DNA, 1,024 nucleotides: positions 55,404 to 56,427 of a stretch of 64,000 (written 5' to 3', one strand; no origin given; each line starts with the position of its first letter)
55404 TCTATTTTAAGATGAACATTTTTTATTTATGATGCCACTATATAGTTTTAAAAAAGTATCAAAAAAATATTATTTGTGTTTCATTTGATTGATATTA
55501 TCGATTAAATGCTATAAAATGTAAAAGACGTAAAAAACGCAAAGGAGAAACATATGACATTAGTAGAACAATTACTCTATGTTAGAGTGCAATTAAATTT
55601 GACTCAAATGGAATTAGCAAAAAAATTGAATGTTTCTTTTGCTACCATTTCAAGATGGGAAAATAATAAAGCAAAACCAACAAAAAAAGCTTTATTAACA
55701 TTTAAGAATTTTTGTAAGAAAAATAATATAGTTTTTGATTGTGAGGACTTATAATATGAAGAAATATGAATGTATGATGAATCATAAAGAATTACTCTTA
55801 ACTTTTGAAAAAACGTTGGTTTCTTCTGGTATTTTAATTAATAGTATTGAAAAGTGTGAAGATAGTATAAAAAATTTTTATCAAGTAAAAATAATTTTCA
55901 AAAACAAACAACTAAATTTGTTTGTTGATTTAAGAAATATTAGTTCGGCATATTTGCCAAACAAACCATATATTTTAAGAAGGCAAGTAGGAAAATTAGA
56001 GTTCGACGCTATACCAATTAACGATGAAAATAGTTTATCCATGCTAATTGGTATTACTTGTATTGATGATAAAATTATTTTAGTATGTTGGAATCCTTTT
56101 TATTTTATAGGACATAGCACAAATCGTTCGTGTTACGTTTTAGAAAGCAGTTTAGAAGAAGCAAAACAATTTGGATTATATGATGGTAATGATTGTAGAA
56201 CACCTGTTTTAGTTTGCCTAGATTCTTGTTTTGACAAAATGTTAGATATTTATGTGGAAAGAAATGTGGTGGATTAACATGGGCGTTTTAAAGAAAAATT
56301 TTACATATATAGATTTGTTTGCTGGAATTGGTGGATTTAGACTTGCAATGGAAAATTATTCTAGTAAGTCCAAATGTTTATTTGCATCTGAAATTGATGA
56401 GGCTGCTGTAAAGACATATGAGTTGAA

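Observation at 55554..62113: Six-gene translationally coupled defence operon: C protein, small nuclease candidate, m5C MTase, MORC-like GHKL ATPase, DEAD-Z1 motor, PD-(D/E)xK protein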

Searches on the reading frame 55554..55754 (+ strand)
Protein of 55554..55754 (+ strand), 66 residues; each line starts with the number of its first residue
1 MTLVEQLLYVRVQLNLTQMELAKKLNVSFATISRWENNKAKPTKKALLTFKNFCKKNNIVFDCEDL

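Call 3: search_protein_families(library=pfam, proteins=[window:55554-55754:+], max_evalue=0.1)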
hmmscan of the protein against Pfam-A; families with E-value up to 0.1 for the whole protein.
window:55554-55754:+ (66 aa): 16 families
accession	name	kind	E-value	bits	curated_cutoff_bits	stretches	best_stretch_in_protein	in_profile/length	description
PF01381.28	HTH_3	-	1.8e-11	44.3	23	1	9-47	3-41/55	Helix-turn-helix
PF12844.13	HTH_19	-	4.2e-05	23.8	30.2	1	8-45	5-42/64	Helix-turn-helix domain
PF13560.12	HTH_31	-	6.1e-05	23.7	27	1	10-48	9-48/64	Helix-turn-helix domain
PF01371.25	Trp_repressor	-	0.00039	20.9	27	1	14-38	48-72/88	Trp repressor protein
PF13518.12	HTH_28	-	0.0019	18.7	25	1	15-37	13-34/52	Helix-turn-helix domain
PF15731.11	MqsA_antitoxin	-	0.003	18.1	30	1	6-50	73-117/131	Antitoxin component of bacterial toxin-antitoxin system, MqsA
PF04218.19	CENP-B_N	-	0.0035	17.4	21.2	1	19-41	26-48/53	CENP-B N-terminal DNA-binding domain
PF04552.19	Sigma54_DBD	-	0.0053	16.9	22.8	1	16-54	50-88/160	Sigma-54, DNA binding domain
PF07022.19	Phage_CI_repr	-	0.0083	16.9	22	1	18-46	15-43/65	Bacteriophage CI repressor helix-turn-helix domain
PF13443.12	HTH_26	-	0.013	16.2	22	1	14-41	9-36/63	Cro/C1-type HTH DNA-binding domain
PF08279.18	HTH_11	-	0.022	15.1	25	1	15-34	15-34/55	HTH domain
PF01047.28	MarR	-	0.025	14.9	24.6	1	12-35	14-37/59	MarR family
PF13384.12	HTH_23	-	0.028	14.7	24.6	1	15-35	17-37/50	Homeodomain-like domain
PF15943.11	YdaS_toxin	-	0.029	14.6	30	1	18-43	11-37/65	Bacterial toxin YdaS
PF13744.12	HTH_37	-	0.046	14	27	1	3-39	19-55/80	Helix-turn-helix domain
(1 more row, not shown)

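Call 4: search_protein_families(library=padloc, proteins=[window:55554-55754:+], max_evalue=0.1)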
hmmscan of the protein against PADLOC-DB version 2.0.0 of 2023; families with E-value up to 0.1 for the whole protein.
window:55554-55754:+ (66 aa): 15 families
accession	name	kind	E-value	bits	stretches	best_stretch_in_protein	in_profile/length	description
PDLC02926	HTH_VI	-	5.4e-08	31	1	6-48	5-47/92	-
PDLC03951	RmrA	-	7.5e-08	29.7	1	5-52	11-58/400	-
PDLC03954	RmrA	-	7.4e-07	26.4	1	5-54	13-62/380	-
PDLC03944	RmrA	-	2e-06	25.1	1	10-52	14-56/384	-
PDLC03949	RmrA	-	1.5e-05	22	1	5-50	5-50/363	-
PDLC03945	RmrA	-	1.9e-05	22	1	5-57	5-57/394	-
PDLC03952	RmrA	-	2.1e-05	21.5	1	6-54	26-74/395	-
PDLC03947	RmrA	-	3.8e-05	20.7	1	5-51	14-60/383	-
PDLC03956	RmrA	-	5.6e-05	20.4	1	16-50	23-57/399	-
PDLC03948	RmrA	-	6.3e-05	20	1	14-48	20-54/397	-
PDLC03955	RmrA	-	0.00058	17.2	1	10-47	28-65/371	-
PDLC04133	mad1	-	0.00076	17.7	1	17-42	7-32/60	mads_1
PDLC03946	RmrA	-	0.0013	15.5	1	6-47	6-47/357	-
PDLC03669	Control_protein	-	0.021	13.1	1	11-47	18-54/96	control protein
PDLC03330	MTase_II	-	0.022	11.5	1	13-65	15-69/430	Type II methyltransferase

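Call 5: search_protein_families(library=ncbifam, proteins=[window:55554-55754:+], max_evalue=0.1)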
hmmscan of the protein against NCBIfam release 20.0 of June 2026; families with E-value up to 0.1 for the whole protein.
window:55554-55754:+ (66 aa): 27 families (the best 25 are shown)
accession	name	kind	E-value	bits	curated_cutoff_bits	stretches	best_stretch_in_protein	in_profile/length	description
NF007257.0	PRK09706.1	subfamily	3.6e-09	36.5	101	1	2-61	5-66/135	transcriptional repressor DicA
NF041951.1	phage_RstR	subfamily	4.9e-09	36.4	80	1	1-47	1-47/108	RstR family transcriptional repressor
NF007271.0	PRK09726.1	equivalog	8.7e-08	32.1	79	1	3-50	13-57/88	type II toxin-antitoxin system antitoxin HipB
TIGR03830.1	CxxCG_CxxCG_HTH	subfamily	1.1e-07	31.6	61.8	1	7-52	70-115/127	type II TA system antitoxin MqsA family protein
NF041265.1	NadS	equivalog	4.1e-07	30.2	60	1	9-47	37-75/94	NadS family protein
TIGR03070.1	couple_hipB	subfamily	2.7e-05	24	71.65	1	6-42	6-42/58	type II toxin-antitoxin system Y4mF family antitoxin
NF040522.1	VC1465_fam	subfamily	5.3e-05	23.2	70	1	11-41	5-35/111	VC1465 family Xer recombination activation factor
NF052239.1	antitox_spr1629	equivalog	0.00015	21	335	1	5-55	5-55/377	spr1629 family repressor/antitoxin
NF047542.1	telomere_Tap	equivalog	0.00022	20.1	600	1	10-54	25-69/695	telomere-associated protein Tap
NF007481.0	PRK10072.1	equivalog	0.00042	20.8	110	1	10-47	41-78/96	HTH-type transcriptional regulator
NF041575.1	antitoxPezA_Strep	equivalog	0.00044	20.3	290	1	9-60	8-56/158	type II toxin-antitoxin system antitoxin PezA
TIGR00270.2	TIGR00270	equivalog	0.00048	20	110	1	11-46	84-119/159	multiprotein bridging factor aMBF1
TIGR01321.1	TrpR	equivalog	0.00071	20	67.25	1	12-38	52-78/94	trp operon repressor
NF003162.0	PRK04140.1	equivalog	0.0015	17.6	263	1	7-53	131-177/317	transcriptional regulator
TIGR02607.1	antidote_HigA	equivalog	0.0057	16.5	47.7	1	13-44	18-49/81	HigA family addiction module antitoxin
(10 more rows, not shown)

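Call 96: search_solved_structures(query=window:55554-55754:+, max_evalue=0.01)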
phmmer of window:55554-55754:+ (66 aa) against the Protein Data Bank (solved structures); distinct sequences matched with E-value up to 0.01: 12.
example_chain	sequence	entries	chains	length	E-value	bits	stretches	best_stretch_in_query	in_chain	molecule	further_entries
8tac_A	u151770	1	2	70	9.5e-05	25.5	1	10-52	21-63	DBP48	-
4yg4_A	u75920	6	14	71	0.00013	25.1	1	5-50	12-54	Antitoxin HipB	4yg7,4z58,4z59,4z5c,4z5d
4z5h_A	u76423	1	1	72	0.00013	25.1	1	5-50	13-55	Antitoxin HipB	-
4yg1_A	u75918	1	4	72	0.00015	24.9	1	5-50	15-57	Antitoxin HipB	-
2wiu_B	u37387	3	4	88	0.00019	24.6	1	5-50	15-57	HTH-TYPE TRANSCRIPTIONAL REGULATOR HIPB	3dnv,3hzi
5k98_B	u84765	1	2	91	0.00021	24.4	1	5-50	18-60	Antitoxin HipB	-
1sq8_A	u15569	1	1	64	0.0014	21.9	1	3-43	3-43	dh434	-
2mez_A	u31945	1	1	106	0.0014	21.9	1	10-45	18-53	Multiprotein Bridging Factor (MBP-like)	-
9k3w_A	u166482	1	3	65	0.0041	20.4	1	8-45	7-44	Transcriptional regulator, PbsX family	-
3jxb_C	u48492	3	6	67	0.0085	19.4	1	5-51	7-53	Repressor protein C2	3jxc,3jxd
2r1j_L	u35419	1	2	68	0.0087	19.4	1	5-51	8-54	Repressor protein C2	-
8qnl_A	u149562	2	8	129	0.009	19.3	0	3-41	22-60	Antitoxin Xre/MbcA/ParS-like toxin-binding domain-containing protein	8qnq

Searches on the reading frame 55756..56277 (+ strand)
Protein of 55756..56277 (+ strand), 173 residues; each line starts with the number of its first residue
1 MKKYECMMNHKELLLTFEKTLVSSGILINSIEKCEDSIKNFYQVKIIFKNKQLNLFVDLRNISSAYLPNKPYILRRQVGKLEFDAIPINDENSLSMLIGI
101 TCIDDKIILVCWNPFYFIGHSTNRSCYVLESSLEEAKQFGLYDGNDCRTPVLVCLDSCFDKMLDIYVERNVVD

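Call 3: search_protein_families(library=pfam, proteins=[window:55756-56277:+], max_evalue=0.1)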
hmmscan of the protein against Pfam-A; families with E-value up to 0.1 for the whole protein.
window:55756-56277:+ (173 aa): 1 family
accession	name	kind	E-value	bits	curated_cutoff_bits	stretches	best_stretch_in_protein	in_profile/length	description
PF20296.3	MTaX1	-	7.2e-07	30.2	25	1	57-154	5-101/111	Methylase-associated X1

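Call 4: search_protein_families(library=padloc, proteins=[window:55756-56277:+], max_evalue=0.1)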
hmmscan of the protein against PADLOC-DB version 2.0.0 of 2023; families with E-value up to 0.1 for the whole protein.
window:55756-56277:+ (173 aa): 0 families

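Call 5: search_protein_families(library=ncbifam, proteins=[window:55756-56277:+], max_evalue=0.1)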
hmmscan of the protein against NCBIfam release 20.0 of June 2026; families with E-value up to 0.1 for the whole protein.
window:55756-56277:+ (173 aa): 0 families

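Call 45: search_solved_structures(query=window:55756-56277:+, max_evalue=10)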
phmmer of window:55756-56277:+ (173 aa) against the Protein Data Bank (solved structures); distinct sequences matched with E-value up to 10: 0.

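Call 46: find_homologous_proteins(query=window:55756-56277:+, max_evalue=0.001)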
Query window:55756-56277:+ (173 aa): 33 proteins with E <= 0.001 among 82 candidates.
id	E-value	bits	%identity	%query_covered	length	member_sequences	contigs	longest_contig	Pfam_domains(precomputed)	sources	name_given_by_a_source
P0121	4.8e-111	386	100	100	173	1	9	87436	PF20296.4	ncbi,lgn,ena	-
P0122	1.0e-76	275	69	100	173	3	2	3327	PF20296.4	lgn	-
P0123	8.2e-76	272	70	100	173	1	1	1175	PF20296.4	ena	-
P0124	6.6e-71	256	64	100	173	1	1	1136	PF20296.4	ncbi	-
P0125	3.7e-69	250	65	100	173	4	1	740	PF20296.4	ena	-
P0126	5.7e-69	250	65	100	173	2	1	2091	PF20296.4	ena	-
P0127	1.9e-68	248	64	100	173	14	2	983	PF20296.4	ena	-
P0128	3.8e-68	247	64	100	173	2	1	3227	PF20296.4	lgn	-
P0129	5.0e-66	240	60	100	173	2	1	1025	PF20296.4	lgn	-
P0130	3.1e-62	228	59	100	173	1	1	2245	PF20296.4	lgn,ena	-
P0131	4.3e-59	217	56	97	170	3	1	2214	PF20296.4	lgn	-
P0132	2.5e-55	205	54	97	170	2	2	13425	PF20296.4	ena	-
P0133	6.8e-55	204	55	98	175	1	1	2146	PF20296.4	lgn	-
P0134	4.9e-54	201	59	94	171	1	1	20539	PF20296.4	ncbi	-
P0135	1.4e-53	199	54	98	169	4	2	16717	PF20296.4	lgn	-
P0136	2.8e-52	195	53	100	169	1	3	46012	PF20296.4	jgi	jgi:hypothetical protein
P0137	2.2e-51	192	56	90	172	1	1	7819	PF20296.4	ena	-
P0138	4.3e-51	191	51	100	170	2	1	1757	PF20296.4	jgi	-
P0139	6.2e-51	191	51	96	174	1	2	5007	PF20296.4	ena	-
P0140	1.6e-50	189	50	100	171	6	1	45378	PF20296.4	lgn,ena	-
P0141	4.8e-50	188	53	96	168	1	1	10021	PF20296.4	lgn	-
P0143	1.1e-48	184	50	100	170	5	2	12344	PF20296.4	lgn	-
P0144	3.7e-48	182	46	99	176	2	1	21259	PF20296.4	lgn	-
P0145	6.5e-48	181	47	99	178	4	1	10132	PF20296.4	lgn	-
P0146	7.0e-48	181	53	97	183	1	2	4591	PF20296.4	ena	-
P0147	2.7e-47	179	47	100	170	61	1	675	PF20296.4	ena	-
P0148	3.2e-46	175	45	99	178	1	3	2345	PF20296.4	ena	-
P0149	3.6e-46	175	67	68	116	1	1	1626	PF20296.4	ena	-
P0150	4.6e-46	175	47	99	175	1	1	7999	PF20296.4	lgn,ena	-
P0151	6.8e-46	174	45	99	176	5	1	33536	PF20296.4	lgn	-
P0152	3.8e-45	172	44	99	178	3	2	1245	PF20296.4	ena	-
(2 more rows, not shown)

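Call 47: find_encoding_contigs(protein=P0121, flank=10000, max_places=8)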
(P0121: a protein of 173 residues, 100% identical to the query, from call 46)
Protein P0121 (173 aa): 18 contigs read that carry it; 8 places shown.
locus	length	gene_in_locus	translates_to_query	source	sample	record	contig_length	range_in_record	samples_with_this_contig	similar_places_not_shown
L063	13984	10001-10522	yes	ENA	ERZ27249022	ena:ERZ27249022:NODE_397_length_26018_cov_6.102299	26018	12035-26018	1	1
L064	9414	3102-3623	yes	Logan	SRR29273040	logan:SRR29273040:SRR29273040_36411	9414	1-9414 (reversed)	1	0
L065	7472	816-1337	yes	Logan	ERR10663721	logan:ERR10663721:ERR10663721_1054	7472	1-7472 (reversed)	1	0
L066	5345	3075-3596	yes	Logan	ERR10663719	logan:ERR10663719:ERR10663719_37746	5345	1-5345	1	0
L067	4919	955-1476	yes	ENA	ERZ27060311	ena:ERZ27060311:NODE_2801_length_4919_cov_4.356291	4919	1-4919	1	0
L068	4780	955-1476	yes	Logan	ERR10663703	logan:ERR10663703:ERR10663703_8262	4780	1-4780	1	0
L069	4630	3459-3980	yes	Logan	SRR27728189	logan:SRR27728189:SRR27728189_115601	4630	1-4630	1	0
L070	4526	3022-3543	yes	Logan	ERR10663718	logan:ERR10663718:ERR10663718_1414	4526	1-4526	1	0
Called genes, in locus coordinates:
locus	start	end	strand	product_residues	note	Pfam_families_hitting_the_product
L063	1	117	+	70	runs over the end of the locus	PF15643:Tox-PL-2 (faint), PF00403:HMA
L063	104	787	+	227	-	PF00588:SpoU_methylase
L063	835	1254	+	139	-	PF07486:Hydrolase_2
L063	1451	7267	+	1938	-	PF05593:RHS_repeat (faint)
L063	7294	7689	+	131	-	-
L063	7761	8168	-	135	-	PF03682:UPF0158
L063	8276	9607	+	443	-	PF01555:N6_N4_Mtase (weak), PF05958:tRNA_U5-meth_tr, PF08241:Methyltransf_11 (faint), PF02475:TRM5-TYW2_MTfase (weak), PF03602:Cons_hypoth95, PF05175:MTS (weak), PF13649:Methyltransf_25, PF13847:Methyltransf_31, +1 more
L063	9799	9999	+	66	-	PF01381:HTH_3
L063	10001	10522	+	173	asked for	PF20296:MTaX1 (weak)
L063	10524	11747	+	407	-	PF00145:DNA_methylase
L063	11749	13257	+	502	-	PF13589:HATPase_c_3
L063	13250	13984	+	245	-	?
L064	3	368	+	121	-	?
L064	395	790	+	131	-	-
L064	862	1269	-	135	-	PF03682:UPF0158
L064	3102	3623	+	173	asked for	PF20296:MTaX1 (weak)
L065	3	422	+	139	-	?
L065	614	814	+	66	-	PF01381:HTH_3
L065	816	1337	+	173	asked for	PF20296:MTaX1 (weak)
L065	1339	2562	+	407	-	PF00145:DNA_methylase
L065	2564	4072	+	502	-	PF13589:HATPase_c_3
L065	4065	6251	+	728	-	PF10593:Z1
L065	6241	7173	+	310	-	PF14390:DUF4420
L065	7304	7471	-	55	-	?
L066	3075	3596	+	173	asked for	PF20296:MTaX1 (weak)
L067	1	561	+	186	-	?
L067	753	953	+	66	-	PF01381:HTH_3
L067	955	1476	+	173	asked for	PF20296:MTaX1 (weak)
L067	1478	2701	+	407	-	PF00145:DNA_methylase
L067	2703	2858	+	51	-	-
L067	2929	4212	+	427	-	PF13589:HATPase_c_3 (weak)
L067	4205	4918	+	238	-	?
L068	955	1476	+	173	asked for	PF20296:MTaX1 (weak)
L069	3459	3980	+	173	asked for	PF20296:MTaX1 (weak)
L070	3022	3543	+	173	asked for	PF20296:MTaX1 (weak)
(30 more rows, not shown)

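Call 62: predict_structure(alignment_id=A2)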
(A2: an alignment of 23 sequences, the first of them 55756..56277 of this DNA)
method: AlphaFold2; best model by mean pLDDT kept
length: 173 residues; sequences in the alignment: 23
mean_pLDDT: 92.8   pTM: 0.89
mean pLDDT of the five models: 92.8, 92.7, 92.5, 91.2, 90.5
residues with pLDDT >= 90: 139; 70-90: 28; 50-70: 4; < 50: 2
segments of 3 or more residues with pLDDT < 50: none
pLDDT, mean of each block of 10 residues (from residue 1): 73 98 97 90 97 97 90 91 91 97 96 90 88 98 96 98 96 81
secondary structure, 60 per line:
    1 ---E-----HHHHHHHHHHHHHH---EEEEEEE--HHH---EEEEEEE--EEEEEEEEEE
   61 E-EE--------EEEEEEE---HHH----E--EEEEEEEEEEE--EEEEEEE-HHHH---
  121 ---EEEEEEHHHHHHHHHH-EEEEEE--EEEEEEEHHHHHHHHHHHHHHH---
elements in order: H10-23 E27-33 E42-48 E51-61 E73-79 E93-103 E106-112 H114-117 E124-129 H130-139 E141-146 E149-155 H156-170

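Call 100: search_protein_representatives(alignment_id=A2)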
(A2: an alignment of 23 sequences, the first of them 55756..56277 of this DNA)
Query: 23 sequences, 173 profile positions. Proteins with E-value up to 0.001 (for the whole library): 110; up to 1e-10: 102; up to 1e-30: 15. The best 110 are listed.
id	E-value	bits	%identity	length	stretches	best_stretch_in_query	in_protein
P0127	6.4e-79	280.2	-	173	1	1-173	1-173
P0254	1.7e-66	239.8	-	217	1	10-173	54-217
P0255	1.3e-58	214.0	-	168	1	4-173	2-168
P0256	6.0e-57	208.6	-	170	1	3-170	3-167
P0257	4.1e-55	202.7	-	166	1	5-172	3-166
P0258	6.8e-42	159.6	-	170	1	3-172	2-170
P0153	7.2e-42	159.5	-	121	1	7-122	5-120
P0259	2.5e-41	157.8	-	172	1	8-171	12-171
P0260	1.0e-39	152.5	-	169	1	7-168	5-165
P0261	5.0e-39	150.3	-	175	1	7-171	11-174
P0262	7.1e-38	146.5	-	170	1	6-173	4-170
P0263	5.8e-37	143.6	-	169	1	5-172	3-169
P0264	5.1e-34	134.0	-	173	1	5-170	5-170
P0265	1.6e-31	125.9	-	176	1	10-172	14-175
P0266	7.0e-31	123.8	-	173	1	7-173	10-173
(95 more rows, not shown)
